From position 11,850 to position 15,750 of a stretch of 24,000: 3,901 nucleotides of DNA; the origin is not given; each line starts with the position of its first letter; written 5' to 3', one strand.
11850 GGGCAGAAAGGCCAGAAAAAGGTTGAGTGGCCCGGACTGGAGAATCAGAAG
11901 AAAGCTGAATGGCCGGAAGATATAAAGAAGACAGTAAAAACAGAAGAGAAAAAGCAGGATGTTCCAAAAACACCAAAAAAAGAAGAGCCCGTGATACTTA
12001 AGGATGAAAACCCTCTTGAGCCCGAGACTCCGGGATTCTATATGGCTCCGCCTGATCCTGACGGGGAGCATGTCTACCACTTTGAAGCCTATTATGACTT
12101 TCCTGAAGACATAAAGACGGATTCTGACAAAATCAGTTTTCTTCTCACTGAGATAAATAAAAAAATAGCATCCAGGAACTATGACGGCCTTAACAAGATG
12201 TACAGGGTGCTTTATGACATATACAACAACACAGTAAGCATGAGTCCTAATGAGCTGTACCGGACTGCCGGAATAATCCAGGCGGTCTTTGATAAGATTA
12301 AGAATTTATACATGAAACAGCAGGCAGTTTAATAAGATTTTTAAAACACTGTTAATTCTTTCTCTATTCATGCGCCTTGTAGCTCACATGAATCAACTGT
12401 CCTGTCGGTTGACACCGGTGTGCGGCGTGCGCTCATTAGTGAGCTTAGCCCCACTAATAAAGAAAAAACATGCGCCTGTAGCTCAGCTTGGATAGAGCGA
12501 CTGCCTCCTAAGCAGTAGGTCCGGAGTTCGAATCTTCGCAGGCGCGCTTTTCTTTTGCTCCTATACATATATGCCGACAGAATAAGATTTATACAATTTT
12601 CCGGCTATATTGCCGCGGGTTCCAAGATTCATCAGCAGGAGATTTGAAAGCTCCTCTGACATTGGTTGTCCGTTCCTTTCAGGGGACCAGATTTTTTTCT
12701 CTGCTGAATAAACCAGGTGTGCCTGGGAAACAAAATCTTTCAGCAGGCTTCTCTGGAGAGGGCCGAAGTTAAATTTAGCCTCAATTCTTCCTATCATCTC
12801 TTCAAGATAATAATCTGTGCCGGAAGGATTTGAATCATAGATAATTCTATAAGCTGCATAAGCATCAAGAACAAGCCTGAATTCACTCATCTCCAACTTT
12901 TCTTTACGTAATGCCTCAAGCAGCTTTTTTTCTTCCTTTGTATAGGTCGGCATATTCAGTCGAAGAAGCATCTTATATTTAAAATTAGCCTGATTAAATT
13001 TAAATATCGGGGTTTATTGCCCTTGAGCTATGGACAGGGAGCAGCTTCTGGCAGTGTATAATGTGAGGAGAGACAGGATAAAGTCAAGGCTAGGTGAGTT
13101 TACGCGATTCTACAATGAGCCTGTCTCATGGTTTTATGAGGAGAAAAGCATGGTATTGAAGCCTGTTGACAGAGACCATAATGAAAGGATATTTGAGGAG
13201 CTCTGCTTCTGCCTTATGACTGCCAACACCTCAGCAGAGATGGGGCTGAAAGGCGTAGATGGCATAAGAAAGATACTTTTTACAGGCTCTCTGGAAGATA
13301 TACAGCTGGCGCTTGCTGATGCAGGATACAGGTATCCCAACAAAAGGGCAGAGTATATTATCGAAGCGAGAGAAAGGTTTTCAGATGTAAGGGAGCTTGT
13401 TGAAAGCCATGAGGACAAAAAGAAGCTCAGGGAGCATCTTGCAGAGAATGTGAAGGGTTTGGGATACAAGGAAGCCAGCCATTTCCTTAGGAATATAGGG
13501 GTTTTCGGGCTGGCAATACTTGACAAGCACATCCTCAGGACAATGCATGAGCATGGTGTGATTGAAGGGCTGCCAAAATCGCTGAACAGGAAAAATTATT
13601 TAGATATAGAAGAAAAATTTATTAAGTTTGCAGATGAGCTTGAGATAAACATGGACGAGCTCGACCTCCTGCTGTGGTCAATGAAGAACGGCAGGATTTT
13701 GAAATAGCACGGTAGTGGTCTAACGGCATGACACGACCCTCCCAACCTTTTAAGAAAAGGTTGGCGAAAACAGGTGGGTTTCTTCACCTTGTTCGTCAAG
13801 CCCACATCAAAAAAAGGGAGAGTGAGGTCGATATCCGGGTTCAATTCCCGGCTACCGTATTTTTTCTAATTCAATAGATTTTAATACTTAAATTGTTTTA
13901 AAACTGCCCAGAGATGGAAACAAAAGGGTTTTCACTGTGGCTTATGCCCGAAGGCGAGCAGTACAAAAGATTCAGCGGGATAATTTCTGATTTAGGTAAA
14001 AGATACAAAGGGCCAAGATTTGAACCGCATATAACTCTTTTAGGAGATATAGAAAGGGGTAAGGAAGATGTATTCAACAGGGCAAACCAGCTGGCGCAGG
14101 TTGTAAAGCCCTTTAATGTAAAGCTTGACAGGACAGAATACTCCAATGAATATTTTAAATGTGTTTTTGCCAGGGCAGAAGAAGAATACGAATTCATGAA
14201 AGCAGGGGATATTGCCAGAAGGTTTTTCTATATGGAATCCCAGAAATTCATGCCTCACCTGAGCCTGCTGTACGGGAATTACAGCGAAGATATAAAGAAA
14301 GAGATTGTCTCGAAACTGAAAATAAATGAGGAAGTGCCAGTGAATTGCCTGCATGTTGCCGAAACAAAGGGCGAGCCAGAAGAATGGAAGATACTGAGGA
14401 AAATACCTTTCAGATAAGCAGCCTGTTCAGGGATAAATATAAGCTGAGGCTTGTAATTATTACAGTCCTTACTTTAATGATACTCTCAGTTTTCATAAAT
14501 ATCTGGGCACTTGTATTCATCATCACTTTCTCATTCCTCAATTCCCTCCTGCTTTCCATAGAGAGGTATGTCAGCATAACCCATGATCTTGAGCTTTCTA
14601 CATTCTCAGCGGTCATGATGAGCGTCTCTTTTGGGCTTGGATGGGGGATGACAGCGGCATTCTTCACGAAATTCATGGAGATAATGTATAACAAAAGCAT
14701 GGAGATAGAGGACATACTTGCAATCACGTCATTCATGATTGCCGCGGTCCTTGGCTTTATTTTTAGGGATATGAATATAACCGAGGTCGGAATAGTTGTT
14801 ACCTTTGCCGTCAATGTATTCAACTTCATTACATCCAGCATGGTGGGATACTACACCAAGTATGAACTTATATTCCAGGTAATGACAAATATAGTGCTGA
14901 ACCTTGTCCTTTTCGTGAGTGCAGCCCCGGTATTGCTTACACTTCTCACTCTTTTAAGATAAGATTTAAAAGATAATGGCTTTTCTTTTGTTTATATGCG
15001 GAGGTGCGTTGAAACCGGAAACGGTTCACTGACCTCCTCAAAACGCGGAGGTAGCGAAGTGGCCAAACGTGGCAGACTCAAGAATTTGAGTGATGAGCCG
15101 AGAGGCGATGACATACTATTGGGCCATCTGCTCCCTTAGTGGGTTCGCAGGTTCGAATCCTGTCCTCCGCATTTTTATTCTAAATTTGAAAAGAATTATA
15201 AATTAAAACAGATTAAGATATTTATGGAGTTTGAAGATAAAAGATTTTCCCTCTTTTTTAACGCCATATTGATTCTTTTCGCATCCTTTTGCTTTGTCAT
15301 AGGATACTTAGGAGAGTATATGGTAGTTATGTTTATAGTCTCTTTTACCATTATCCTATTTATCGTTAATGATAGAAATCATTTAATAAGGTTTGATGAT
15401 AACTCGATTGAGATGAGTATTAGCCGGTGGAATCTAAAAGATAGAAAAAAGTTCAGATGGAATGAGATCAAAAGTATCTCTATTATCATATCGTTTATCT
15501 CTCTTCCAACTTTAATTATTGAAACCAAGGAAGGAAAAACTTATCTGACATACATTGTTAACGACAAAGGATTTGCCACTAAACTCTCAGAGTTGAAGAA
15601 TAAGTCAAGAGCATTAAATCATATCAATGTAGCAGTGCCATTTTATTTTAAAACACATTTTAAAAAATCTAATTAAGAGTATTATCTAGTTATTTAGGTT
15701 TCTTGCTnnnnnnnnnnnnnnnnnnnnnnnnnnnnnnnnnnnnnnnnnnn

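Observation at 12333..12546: tRNA-Arg is preceded by a 100-nt leader that begins, at the predicted TSS, with a copy of the tRNA's own 5' end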

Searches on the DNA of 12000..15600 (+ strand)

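Call 4: search_rna_families(source=window, start=12000, end=15600, threshold=evalue, max_evalue=10, show_alignments=6)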
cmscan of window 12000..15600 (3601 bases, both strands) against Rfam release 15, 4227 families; matches with E-value up to 10: 7.
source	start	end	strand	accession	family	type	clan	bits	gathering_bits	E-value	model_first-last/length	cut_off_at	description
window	12472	12546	+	RF00005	tRNA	Gene; tRNA;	CL00001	64.7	29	5e-13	1-71/71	no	tRNA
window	13709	13859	+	RF00005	tRNA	Gene; tRNA;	CL00001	45.9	29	7.7e-08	1-71/71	no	tRNA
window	15045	15171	+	RF00005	tRNA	Gene; tRNA;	CL00001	44.3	29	2.1e-07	1-71/71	no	tRNA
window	13840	13972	+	RF00429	SNORA29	Gene; snRNA; snoRNA; HACA-box;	CL00030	19.8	50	4.6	1-140/140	no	Small nucleolar RNA SNORA29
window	12497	12545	+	RF01684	mascRNA-menRNA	Gene;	-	18.9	42.5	2.4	1-56/56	no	MALAT1-associated small cytoplasmic RNA/MEN beta RNA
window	14611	14664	+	RF01136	sR28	Gene; snRNA; snoRNA; CD-box;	-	17.1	39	0.26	1-55/55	no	Small nucleolar RNA sR28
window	13129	13181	+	RF01277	snoU54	Gene; snRNA; snoRNA; CD-box;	CL00008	16.8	35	7.8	1-67/67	no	Small nucleolar RNA U54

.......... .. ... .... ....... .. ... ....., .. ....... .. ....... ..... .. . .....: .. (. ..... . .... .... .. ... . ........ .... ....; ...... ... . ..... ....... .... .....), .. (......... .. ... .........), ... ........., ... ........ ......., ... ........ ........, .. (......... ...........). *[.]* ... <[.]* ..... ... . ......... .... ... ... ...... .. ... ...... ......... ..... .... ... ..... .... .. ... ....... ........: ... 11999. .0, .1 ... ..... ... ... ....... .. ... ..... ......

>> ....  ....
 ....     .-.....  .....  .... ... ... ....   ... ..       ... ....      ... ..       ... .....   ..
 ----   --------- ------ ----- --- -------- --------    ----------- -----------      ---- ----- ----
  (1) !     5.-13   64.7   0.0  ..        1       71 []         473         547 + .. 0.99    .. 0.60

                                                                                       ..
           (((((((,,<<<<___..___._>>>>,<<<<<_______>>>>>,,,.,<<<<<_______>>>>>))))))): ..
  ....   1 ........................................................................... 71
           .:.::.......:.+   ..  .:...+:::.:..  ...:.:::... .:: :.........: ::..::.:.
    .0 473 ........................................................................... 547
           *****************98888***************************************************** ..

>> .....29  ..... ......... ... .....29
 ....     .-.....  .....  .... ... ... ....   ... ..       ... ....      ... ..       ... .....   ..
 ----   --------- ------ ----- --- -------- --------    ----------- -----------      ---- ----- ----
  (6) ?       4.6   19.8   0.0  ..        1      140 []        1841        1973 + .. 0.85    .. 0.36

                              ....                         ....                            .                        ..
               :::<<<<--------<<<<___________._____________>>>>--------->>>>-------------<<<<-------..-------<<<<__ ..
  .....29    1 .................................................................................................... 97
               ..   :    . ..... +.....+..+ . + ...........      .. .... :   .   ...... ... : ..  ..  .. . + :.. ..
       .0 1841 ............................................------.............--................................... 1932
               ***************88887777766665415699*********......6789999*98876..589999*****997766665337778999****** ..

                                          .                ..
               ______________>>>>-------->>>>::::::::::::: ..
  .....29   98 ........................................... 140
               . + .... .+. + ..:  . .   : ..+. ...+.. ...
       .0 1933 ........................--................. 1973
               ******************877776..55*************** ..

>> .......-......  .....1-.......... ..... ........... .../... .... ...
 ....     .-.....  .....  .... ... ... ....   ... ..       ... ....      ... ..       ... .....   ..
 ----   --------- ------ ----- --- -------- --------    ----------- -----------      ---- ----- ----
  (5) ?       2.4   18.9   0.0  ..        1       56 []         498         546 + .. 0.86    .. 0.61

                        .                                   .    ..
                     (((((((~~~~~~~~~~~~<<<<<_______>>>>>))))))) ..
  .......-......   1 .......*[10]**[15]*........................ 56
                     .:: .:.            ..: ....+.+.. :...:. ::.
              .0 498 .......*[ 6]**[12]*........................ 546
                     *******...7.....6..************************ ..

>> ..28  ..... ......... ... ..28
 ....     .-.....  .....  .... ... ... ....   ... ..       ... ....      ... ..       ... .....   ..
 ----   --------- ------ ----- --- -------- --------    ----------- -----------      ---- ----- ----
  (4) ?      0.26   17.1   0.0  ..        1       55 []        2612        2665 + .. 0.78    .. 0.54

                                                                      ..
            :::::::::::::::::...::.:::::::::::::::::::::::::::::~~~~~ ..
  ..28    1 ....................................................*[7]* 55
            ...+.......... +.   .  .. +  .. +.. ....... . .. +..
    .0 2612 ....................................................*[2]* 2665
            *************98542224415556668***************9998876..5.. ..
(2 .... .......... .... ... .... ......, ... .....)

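Call 11: search_rna_families(sources=[L001, L002, L003], threshold=gathering)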
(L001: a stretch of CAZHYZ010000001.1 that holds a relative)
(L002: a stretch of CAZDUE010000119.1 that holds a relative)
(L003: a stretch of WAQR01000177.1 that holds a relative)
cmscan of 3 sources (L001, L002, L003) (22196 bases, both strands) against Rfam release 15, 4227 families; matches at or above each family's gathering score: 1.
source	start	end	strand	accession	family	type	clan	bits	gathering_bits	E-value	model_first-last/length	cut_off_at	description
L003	7593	7665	-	RF00005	tRNA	Gene; tRNA;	CL00001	60.2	29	5.3e-11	1-71/71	no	tRNA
